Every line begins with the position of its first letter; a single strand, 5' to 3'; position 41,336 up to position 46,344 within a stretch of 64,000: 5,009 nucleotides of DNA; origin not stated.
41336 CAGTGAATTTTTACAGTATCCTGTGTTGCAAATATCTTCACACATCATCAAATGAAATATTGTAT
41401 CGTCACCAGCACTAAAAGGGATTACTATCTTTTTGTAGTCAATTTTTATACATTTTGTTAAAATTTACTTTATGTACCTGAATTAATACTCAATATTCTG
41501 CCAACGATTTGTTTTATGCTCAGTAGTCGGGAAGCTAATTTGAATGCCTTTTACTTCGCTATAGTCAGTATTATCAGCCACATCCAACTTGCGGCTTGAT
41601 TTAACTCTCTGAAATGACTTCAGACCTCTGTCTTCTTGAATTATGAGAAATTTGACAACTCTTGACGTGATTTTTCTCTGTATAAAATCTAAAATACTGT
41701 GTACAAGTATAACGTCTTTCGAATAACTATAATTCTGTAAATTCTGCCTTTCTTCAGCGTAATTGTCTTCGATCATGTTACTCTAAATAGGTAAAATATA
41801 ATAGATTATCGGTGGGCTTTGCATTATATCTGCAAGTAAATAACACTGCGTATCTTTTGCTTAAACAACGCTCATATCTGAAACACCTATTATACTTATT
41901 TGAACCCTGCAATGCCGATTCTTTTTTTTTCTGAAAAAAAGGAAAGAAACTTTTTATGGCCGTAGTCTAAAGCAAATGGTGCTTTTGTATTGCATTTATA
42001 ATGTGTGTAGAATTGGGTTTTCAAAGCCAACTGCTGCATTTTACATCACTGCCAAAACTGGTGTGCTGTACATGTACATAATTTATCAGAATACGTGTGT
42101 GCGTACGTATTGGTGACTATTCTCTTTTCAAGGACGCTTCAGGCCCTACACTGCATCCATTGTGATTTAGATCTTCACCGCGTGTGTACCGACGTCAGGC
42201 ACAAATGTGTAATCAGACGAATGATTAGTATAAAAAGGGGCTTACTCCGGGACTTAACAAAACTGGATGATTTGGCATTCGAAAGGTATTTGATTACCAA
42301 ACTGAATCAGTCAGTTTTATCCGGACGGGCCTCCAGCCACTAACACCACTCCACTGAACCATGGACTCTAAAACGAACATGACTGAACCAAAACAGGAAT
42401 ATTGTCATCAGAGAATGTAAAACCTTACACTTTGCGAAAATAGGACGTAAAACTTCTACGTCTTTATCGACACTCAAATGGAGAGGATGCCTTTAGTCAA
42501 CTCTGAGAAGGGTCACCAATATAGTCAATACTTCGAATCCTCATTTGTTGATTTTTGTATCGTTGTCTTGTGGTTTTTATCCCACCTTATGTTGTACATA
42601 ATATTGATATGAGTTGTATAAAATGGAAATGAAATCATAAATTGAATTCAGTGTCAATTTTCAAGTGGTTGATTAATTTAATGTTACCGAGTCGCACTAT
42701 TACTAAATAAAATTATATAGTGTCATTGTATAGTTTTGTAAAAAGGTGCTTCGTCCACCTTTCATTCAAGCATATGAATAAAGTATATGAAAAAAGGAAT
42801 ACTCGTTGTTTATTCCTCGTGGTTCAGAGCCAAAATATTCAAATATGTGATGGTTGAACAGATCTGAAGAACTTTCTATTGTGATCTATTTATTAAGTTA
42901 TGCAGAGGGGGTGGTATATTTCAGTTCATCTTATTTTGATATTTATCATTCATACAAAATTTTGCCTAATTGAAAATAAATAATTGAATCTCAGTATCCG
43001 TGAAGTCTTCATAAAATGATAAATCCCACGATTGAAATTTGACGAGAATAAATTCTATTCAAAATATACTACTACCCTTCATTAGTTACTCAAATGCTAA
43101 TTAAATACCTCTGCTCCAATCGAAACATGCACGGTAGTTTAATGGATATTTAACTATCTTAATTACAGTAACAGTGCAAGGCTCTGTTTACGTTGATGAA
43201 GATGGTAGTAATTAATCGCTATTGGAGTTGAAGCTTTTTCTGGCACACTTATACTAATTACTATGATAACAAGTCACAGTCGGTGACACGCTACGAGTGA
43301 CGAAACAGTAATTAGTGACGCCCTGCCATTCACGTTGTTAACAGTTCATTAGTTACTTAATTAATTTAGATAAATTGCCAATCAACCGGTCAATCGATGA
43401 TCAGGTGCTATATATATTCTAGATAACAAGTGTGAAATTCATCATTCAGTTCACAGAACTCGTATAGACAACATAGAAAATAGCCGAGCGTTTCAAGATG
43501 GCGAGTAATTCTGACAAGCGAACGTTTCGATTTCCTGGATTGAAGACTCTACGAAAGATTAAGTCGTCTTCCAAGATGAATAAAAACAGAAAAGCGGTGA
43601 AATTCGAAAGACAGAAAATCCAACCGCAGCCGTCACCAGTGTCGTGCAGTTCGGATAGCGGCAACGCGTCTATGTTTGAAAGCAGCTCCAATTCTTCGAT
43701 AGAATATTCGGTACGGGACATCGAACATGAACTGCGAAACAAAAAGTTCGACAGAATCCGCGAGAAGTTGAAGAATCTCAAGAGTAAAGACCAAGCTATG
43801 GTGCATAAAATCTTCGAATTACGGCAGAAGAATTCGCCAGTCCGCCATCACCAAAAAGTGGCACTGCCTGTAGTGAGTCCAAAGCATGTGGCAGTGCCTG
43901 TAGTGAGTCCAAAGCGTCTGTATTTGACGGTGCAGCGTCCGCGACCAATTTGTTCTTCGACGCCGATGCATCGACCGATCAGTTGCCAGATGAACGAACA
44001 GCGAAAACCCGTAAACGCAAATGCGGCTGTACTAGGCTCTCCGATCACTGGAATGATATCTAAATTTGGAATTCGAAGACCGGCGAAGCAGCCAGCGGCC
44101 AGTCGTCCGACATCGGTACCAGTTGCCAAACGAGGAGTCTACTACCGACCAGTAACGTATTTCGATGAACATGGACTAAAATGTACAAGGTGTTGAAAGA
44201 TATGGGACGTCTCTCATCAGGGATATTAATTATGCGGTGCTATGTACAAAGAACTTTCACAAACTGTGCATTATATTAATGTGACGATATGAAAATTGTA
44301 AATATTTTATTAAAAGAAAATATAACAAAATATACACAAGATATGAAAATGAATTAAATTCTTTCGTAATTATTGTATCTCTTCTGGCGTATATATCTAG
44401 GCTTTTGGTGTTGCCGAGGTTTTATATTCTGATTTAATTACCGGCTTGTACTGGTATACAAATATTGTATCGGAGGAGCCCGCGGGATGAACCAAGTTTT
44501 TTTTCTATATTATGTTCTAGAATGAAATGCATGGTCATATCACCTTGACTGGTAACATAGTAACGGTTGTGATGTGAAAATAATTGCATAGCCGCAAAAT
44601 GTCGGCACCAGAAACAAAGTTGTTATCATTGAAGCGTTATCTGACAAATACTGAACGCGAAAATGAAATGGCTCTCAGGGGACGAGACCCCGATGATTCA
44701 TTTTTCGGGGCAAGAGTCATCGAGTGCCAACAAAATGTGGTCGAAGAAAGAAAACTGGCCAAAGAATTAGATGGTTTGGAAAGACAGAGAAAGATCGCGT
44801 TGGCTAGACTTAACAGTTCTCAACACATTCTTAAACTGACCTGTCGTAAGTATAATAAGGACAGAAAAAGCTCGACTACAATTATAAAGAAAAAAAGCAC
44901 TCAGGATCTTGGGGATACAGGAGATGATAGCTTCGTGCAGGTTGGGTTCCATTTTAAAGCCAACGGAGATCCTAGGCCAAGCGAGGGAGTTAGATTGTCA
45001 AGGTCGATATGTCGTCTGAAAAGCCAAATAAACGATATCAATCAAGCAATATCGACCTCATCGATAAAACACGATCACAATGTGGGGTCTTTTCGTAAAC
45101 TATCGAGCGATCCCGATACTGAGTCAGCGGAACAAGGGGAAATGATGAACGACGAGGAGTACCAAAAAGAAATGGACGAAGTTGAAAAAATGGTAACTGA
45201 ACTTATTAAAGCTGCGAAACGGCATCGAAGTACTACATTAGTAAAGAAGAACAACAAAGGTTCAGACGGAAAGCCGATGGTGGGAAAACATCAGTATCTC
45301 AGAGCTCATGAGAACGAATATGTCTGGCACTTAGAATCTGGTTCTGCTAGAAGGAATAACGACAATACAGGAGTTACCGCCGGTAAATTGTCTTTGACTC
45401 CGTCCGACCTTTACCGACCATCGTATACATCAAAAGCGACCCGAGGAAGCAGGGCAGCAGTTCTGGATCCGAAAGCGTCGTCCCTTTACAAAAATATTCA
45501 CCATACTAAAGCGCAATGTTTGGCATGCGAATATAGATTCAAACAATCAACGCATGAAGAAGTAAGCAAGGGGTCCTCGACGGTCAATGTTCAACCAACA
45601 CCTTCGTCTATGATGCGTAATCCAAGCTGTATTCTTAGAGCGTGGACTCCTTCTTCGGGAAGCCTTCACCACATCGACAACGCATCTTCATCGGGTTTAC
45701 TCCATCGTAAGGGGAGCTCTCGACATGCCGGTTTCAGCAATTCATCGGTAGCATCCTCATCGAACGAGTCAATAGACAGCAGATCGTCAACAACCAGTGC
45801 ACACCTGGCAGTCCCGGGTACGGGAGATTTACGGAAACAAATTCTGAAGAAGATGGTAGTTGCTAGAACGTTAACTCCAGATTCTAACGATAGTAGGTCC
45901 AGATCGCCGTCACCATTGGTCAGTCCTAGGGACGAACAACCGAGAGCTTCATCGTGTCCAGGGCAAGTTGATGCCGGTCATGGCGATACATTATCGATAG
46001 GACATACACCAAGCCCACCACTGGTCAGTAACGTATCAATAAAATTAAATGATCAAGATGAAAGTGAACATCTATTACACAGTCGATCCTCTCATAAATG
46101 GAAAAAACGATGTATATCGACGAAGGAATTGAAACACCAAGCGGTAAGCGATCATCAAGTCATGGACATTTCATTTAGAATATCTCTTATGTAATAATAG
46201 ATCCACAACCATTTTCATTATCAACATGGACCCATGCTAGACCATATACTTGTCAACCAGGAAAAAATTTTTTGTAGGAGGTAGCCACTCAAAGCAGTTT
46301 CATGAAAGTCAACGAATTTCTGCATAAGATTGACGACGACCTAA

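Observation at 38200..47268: Convergent RTK and POLQ genes bracket two unrecognised small genes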

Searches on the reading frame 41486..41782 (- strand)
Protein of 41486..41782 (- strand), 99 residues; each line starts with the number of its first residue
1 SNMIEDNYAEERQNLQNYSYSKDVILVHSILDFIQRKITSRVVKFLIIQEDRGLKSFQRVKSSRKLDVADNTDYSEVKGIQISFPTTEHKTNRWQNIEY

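Call 60: search_protein_families(library=pfam, proteins=[window:41486-41782:-], max_evalue=0.1)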
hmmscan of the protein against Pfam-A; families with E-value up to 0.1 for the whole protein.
window:41486-41782:- (99 aa): 0 families

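Call 70: search_solved_structures(query=window:41486-41776:-, max_evalue=10)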
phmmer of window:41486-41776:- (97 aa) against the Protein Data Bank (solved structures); distinct sequences matched with E-value up to 10: 0.

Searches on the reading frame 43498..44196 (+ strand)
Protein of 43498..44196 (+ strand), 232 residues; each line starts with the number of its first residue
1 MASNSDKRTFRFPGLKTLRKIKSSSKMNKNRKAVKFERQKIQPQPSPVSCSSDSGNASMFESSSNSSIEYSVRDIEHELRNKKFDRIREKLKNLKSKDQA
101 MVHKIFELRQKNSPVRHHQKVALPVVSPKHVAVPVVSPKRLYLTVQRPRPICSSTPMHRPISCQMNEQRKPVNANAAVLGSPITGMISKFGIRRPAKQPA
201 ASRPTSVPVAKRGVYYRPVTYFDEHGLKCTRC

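Call 4: search_protein_families(library=pfam, proteins=[window:43498-44196:+], max_evalue=1)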
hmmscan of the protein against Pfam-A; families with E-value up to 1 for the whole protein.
window:43498-44196:+ (232 aa): 2 families
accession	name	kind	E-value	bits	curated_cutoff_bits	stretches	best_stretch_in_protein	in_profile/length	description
PF18639.7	Longin_2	-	0.044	14.1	27.3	1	82-132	55-98/159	Yeast longin domain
PF10500.14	SR-25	-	0.1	12.6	40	1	22-107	40-116/226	Nuclear RNA-splicing-associated protein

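Call 7: find_homologous_proteins(query=window:43498-44193:+, max_evalue=0.01)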
Query seq(232 aa): 477 candidates shared short words with the query, none scored E <= 0.01.

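Call 12: find_encoding_contigs(protein=window:43498-44193:+, flank=10000)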
Protein window:43498-44193:+ (232 aa): no gene with exactly this product is on record in the collection.
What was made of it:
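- Tried and rejected: An exact-sequence look-up of g1 found nothing (call 12).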

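Call 42: find_related_loci(query=window:43498-44193:+, collection=metagenome_contigs, flank=10000)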
Query window:43498-44193:+ (232 aa) in metagenome_contigs; peptide patterns used: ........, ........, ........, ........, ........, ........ (x = any residue, [..] = any of these).
160 stretches matched a pattern, but none encodes a relative of the query by tblastn (E <= 1e-3).
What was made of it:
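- Tried and rejected: A metagenome scan with g1 found nothing (call 42).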

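Call 58: predict_structure(protein=window:43498-44193:+)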
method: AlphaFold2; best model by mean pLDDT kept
length: 232 residues; sequences in the alignment: 1
mean_pLDDT: 54.5   pTM: 0.21
mean pLDDT of the five models: 54.5, 52.8, 52.5, 50.8, 46.8
residues with pLDDT >= 90: 0; 70-90: 43; 50-70: 82; < 50: 107
segments of 3 or more residues with pLDDT < 50: 44-46, 51-53, 55-57, 59-69, 115-149, 156-158, 168-188, 191-211
pLDDT, mean of each block of 10 residues (from residue 1): 57 55 56 62 47 45 45 69 71 73 74 48 40 37 42 50 58 42 47 42 44 63 83 70
secondary structure, 60 per line:
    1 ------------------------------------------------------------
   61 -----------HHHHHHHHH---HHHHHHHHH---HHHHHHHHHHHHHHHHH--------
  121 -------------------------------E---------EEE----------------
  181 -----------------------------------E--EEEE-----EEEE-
elements in order: H72-80 H84-92 H96-112 E162-164 E219-222 E228-231
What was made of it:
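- AF2 gives only short helices at low confidence (call 58). AF2 confidence is low (call 58).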

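Call 64: search_solved_structures(query=window:43498-44193:+, max_evalue=10)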
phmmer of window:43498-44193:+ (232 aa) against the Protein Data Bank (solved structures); distinct sequences matched with E-value up to 10: 0.

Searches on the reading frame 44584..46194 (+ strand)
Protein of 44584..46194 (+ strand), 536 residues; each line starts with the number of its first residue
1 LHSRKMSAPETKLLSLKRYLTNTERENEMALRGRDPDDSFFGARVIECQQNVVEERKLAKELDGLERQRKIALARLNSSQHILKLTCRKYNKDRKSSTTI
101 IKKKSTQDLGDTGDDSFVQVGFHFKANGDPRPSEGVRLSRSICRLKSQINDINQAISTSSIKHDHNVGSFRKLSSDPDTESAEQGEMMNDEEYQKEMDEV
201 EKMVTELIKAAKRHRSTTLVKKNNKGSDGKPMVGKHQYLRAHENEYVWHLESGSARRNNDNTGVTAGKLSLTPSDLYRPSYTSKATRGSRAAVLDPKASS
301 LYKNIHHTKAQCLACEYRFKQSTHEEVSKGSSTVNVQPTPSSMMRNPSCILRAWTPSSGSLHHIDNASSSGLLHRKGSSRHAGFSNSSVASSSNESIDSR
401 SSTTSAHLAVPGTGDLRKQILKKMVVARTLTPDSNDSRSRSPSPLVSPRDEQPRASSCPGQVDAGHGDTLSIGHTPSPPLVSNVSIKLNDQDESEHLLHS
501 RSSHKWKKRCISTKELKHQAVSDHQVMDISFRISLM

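Call 4: search_protein_families(library=pfam, proteins=[window:44584-46194:+], max_evalue=1)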
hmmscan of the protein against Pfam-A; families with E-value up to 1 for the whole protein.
window:44584-46194:+ (536 aa): 1 family
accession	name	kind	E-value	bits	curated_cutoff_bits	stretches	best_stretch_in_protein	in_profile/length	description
PF03496.20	ADPrib_exo_Tox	-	0.002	17.9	23.4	1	144-234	53-138/196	ADP-ribosyltransferase exoenzyme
